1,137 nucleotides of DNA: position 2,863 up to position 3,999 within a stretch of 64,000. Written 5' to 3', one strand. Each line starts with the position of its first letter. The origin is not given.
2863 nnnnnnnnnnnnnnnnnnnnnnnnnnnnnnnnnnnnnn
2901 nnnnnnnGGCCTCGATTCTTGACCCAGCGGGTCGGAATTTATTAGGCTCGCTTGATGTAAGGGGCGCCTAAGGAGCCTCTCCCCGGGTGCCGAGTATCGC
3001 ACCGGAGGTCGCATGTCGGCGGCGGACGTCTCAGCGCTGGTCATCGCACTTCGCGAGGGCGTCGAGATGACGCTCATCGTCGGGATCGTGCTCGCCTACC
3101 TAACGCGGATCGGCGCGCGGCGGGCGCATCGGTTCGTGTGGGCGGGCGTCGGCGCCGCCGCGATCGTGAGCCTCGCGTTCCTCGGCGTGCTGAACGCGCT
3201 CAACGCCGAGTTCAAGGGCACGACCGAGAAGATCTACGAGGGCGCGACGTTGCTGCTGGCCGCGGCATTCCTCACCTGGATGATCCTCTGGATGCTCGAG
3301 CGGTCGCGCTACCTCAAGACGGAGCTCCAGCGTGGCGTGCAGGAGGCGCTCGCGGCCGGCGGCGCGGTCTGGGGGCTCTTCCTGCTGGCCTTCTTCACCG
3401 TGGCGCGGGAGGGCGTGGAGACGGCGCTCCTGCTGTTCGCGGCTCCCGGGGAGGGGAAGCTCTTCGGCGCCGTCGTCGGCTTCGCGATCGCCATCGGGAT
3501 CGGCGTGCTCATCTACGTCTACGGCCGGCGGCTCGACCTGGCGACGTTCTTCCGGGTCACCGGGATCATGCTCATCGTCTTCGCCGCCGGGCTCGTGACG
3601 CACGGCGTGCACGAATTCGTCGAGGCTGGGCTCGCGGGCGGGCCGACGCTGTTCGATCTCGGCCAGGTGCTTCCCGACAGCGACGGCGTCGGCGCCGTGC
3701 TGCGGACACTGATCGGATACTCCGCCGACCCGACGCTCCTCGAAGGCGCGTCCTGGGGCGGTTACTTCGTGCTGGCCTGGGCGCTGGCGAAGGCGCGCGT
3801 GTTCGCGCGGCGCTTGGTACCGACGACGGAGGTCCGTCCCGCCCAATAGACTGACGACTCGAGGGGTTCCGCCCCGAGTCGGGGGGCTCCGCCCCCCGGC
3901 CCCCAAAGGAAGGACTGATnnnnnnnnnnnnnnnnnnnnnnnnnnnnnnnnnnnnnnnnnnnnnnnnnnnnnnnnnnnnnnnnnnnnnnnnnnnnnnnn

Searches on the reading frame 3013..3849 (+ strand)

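Call 16: search_protein_families(library=pfam, proteins=[window:3013-3849:+], max_evalue=0.01)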
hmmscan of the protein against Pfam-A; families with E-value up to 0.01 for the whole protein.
window:3013-3849:+ (278 aa): 1 family
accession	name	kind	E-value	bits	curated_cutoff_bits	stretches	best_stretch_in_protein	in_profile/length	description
PF03239.20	FTR1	-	9.3e-44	150.3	25.3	1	7-255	3-266/284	Iron permease FTR1 family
